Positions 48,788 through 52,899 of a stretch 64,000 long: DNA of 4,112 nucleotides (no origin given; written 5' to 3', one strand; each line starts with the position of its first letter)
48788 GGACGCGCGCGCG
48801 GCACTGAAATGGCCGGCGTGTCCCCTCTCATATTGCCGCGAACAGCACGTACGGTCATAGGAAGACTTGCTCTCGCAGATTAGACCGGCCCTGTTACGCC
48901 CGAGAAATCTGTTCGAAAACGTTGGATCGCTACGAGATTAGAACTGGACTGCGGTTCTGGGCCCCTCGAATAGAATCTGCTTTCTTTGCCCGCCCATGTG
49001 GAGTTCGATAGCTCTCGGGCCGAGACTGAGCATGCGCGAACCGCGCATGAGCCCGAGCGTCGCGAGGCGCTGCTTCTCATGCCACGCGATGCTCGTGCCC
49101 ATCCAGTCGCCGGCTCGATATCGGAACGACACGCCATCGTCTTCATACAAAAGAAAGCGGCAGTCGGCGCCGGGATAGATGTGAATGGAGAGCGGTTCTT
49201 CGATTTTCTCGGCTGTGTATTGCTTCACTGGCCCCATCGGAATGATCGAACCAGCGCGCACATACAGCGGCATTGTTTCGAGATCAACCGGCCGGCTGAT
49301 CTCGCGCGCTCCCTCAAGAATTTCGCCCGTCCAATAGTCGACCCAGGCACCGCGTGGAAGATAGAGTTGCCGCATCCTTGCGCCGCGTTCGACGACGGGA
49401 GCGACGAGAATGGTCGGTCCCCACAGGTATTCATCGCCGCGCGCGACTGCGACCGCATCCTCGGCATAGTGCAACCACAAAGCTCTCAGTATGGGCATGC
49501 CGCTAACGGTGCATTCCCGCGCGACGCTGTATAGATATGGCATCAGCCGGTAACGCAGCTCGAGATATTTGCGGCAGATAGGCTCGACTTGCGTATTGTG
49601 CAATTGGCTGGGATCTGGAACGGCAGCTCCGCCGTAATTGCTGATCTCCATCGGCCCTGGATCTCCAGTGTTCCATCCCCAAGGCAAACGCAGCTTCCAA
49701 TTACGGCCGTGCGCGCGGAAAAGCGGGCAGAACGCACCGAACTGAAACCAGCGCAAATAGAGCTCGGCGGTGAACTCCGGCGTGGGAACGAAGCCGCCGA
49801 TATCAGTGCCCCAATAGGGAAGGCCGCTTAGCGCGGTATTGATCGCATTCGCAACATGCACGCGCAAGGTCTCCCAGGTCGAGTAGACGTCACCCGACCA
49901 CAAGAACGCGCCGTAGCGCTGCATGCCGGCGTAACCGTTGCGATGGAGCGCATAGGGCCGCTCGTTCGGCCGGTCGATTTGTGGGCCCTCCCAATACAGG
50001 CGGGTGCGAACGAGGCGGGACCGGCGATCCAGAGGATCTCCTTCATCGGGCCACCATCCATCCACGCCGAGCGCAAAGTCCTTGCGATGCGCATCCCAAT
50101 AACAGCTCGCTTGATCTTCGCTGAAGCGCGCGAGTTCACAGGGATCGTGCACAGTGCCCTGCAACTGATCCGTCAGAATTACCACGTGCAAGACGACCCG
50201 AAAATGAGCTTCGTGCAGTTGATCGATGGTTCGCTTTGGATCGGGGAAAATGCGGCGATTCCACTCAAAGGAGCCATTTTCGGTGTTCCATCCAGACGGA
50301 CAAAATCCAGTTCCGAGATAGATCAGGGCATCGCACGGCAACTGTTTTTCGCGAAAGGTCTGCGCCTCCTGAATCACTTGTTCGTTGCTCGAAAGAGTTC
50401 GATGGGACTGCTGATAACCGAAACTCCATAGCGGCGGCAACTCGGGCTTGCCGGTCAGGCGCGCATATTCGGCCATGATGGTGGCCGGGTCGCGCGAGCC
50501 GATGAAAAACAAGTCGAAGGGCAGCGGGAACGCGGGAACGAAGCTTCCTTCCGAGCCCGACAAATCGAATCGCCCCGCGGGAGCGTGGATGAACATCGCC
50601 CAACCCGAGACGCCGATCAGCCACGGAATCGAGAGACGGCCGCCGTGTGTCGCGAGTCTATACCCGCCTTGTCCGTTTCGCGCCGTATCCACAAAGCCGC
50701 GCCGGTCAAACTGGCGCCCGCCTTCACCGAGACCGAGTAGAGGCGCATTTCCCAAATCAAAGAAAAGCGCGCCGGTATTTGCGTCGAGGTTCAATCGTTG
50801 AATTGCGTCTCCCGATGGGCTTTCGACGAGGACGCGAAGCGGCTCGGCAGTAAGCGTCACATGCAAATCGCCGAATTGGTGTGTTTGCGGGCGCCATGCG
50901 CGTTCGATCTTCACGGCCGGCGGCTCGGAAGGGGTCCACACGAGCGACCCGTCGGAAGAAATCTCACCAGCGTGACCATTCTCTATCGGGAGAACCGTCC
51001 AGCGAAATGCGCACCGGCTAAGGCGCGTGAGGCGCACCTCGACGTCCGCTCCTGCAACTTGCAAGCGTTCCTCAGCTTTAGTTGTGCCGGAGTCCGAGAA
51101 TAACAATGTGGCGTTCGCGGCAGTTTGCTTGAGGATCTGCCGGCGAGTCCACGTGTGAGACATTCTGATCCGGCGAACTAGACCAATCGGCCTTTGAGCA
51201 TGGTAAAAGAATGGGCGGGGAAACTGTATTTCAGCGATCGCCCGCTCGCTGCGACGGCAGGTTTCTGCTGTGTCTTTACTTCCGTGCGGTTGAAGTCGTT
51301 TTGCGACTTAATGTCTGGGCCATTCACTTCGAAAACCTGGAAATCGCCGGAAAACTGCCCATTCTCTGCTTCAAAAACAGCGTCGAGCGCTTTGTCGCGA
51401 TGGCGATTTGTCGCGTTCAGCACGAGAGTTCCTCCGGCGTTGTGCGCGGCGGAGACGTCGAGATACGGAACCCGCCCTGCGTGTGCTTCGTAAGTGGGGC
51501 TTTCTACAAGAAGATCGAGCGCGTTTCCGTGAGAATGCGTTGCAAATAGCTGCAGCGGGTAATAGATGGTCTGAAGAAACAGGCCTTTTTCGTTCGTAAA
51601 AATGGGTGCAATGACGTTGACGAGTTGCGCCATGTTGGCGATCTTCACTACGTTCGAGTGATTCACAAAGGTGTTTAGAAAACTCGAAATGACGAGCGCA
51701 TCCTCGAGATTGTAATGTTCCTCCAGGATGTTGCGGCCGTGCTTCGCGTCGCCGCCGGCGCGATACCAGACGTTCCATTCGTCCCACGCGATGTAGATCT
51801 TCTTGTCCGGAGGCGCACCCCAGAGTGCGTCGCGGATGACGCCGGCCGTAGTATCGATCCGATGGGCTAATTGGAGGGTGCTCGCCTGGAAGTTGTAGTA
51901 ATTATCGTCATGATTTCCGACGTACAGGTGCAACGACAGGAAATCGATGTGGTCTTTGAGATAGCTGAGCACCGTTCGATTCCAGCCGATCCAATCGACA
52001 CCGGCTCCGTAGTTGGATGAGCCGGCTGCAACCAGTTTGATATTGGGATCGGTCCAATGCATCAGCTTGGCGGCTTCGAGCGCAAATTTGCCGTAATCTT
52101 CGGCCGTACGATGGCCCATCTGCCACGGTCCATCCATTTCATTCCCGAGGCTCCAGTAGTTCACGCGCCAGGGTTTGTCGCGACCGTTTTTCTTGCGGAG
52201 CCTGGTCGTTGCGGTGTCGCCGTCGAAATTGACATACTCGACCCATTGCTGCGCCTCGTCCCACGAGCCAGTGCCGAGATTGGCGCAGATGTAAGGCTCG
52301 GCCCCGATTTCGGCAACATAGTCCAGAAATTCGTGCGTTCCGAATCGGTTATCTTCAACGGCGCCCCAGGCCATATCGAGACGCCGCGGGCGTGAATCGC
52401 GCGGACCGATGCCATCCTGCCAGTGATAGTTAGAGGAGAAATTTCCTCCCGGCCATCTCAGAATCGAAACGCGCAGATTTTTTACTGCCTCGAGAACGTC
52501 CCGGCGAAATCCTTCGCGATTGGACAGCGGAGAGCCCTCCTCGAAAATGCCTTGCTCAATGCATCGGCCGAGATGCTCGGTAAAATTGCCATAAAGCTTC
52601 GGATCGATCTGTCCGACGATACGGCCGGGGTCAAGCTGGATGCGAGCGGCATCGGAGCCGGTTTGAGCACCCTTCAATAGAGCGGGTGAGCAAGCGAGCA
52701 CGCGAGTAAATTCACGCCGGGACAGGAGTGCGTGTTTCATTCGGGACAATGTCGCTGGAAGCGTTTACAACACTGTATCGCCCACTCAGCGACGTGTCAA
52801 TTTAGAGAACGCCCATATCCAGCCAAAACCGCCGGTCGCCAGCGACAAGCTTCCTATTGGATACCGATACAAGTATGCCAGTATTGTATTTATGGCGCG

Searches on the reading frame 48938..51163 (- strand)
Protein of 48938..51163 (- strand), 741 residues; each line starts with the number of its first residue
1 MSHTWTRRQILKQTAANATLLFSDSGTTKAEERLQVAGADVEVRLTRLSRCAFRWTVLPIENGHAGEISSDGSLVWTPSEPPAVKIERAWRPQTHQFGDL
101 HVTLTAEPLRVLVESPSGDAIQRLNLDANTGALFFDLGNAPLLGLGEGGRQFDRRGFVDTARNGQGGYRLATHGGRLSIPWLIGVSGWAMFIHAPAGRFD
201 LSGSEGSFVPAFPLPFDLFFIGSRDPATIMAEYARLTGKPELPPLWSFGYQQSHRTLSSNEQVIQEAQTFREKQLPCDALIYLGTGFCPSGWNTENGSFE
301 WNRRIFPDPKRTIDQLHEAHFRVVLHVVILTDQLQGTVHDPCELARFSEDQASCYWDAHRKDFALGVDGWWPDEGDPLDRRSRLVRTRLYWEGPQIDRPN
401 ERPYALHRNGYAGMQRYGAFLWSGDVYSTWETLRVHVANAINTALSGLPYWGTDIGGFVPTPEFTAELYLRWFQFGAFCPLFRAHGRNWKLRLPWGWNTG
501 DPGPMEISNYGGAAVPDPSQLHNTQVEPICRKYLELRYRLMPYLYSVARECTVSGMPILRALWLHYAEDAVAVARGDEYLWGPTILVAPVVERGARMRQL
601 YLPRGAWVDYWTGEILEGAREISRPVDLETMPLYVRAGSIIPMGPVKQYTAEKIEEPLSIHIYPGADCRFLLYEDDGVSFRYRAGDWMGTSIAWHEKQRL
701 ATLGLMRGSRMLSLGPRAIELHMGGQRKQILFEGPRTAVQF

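Call 42: search_protein_families(library=pfam, proteins=[window:48938-51163:-], max_evalue=0.00001)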
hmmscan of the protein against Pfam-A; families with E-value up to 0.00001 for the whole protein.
window:48938-51163:- (741 aa): 3 families
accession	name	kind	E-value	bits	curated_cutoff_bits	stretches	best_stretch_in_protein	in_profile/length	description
PF01055.32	Glyco_hydro_31_2nd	-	5e-61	207.3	23.5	1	240-546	1-327/328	Glycosyl hydrolases family 31 TIM-barrel domain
PF21365.3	Glyco_hydro_31_3rd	-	1.8e-25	89.7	24.4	1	555-641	1-87/87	Glycosyl hydrolase family 31 C-terminal domain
PF17137.9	DUF5110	-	9.1e-10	38.9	27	1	657-707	1-52/71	Domain of unknown function (DUF5110)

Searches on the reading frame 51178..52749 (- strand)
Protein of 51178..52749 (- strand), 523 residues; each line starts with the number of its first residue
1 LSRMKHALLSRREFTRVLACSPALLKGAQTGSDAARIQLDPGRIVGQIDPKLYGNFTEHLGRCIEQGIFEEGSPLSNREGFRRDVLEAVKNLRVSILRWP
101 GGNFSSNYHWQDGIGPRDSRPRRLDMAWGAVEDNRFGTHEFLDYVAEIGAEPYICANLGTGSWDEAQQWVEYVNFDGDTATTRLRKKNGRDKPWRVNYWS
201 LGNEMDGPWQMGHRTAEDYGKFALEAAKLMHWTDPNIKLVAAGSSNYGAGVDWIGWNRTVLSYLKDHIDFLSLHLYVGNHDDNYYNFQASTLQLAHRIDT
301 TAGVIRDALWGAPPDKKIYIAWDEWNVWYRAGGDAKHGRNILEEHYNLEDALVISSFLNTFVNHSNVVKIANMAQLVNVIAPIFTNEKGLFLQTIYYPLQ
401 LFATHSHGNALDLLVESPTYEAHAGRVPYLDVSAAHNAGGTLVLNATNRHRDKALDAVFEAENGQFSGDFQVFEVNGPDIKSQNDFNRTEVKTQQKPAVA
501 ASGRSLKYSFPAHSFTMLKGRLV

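Call 42: search_protein_families(library=pfam, proteins=[window:51178-52749:-], max_evalue=0.00001)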
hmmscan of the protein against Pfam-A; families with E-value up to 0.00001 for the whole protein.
window:51178-52749:- (523 aa): 1 family
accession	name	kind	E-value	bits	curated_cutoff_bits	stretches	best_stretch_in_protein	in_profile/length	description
PF06964.18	Alpha-L-AF_C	-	6.6e-38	131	27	1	323-514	1-165/165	Alpha-L-arabinofuranosidase C-terminal domain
